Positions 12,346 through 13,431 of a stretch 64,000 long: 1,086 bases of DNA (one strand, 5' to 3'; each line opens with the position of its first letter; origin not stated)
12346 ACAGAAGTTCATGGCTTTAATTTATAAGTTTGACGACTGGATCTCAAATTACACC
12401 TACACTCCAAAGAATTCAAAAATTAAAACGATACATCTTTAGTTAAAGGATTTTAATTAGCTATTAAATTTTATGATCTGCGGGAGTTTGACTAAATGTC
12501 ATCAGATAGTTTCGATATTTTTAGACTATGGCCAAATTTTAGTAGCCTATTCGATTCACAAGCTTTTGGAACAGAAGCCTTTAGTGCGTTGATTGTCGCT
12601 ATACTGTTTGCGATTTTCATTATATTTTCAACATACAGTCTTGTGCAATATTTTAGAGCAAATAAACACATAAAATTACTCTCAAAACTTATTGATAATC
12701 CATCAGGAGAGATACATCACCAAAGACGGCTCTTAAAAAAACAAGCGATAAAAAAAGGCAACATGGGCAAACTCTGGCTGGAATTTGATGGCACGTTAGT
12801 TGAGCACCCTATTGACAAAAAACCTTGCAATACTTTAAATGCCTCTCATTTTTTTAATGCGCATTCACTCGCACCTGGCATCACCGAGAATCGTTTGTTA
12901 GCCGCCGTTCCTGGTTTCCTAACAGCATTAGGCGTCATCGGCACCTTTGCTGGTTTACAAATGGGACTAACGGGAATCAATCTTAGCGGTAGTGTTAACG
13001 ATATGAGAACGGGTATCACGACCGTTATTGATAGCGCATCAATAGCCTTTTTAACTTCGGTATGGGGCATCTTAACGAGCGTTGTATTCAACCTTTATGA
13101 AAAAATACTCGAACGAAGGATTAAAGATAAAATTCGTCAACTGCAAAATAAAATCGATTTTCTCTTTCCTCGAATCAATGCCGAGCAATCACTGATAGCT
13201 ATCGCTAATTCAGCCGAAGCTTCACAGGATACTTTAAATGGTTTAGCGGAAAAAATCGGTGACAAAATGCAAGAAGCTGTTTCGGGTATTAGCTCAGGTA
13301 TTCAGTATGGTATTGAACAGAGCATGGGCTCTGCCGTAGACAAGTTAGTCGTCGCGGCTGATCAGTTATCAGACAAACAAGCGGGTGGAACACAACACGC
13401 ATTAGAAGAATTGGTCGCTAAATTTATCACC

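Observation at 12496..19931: Complete Zorya type I-like anti-phage operon (zorA-zorB-zorC-zorD) on an AT-rich island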

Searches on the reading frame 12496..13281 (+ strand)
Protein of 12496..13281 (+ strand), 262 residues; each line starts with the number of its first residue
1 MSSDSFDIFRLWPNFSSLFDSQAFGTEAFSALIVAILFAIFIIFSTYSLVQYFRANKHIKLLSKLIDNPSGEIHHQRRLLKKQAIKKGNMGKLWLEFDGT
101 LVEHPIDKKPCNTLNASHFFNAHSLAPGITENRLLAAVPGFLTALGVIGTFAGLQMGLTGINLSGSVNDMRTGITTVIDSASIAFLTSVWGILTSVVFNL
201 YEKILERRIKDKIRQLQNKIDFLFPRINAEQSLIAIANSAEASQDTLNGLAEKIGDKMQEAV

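Call 36: search_solved_structures(query=window:12496-13281:+, show_alignments=5, max_evalue=0.01)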
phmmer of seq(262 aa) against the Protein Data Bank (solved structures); distinct sequences matched with E-value up to 0.01: 5.
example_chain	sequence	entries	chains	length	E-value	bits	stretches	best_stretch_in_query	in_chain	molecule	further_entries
8vvn_C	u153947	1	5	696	1.4e-61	211.6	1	7-261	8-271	MotA/TolQ/ExbB proton channel domain-containing protein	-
8qyh_A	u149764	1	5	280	9.9e-10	41.8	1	33-252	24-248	Anti-phage defense ZorAB system ZorA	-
8qyy_A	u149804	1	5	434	2.1e-09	40.7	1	33-252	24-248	Anti-phage defense ZorAB system ZorA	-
8qyk_A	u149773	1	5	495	2.4e-09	40.5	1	33-252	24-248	Anti-phage defense ZorAB system ZorA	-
8qyd_A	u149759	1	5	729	4.1e-09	39.8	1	33-252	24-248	Anti-phage defense ZorAB system ZorA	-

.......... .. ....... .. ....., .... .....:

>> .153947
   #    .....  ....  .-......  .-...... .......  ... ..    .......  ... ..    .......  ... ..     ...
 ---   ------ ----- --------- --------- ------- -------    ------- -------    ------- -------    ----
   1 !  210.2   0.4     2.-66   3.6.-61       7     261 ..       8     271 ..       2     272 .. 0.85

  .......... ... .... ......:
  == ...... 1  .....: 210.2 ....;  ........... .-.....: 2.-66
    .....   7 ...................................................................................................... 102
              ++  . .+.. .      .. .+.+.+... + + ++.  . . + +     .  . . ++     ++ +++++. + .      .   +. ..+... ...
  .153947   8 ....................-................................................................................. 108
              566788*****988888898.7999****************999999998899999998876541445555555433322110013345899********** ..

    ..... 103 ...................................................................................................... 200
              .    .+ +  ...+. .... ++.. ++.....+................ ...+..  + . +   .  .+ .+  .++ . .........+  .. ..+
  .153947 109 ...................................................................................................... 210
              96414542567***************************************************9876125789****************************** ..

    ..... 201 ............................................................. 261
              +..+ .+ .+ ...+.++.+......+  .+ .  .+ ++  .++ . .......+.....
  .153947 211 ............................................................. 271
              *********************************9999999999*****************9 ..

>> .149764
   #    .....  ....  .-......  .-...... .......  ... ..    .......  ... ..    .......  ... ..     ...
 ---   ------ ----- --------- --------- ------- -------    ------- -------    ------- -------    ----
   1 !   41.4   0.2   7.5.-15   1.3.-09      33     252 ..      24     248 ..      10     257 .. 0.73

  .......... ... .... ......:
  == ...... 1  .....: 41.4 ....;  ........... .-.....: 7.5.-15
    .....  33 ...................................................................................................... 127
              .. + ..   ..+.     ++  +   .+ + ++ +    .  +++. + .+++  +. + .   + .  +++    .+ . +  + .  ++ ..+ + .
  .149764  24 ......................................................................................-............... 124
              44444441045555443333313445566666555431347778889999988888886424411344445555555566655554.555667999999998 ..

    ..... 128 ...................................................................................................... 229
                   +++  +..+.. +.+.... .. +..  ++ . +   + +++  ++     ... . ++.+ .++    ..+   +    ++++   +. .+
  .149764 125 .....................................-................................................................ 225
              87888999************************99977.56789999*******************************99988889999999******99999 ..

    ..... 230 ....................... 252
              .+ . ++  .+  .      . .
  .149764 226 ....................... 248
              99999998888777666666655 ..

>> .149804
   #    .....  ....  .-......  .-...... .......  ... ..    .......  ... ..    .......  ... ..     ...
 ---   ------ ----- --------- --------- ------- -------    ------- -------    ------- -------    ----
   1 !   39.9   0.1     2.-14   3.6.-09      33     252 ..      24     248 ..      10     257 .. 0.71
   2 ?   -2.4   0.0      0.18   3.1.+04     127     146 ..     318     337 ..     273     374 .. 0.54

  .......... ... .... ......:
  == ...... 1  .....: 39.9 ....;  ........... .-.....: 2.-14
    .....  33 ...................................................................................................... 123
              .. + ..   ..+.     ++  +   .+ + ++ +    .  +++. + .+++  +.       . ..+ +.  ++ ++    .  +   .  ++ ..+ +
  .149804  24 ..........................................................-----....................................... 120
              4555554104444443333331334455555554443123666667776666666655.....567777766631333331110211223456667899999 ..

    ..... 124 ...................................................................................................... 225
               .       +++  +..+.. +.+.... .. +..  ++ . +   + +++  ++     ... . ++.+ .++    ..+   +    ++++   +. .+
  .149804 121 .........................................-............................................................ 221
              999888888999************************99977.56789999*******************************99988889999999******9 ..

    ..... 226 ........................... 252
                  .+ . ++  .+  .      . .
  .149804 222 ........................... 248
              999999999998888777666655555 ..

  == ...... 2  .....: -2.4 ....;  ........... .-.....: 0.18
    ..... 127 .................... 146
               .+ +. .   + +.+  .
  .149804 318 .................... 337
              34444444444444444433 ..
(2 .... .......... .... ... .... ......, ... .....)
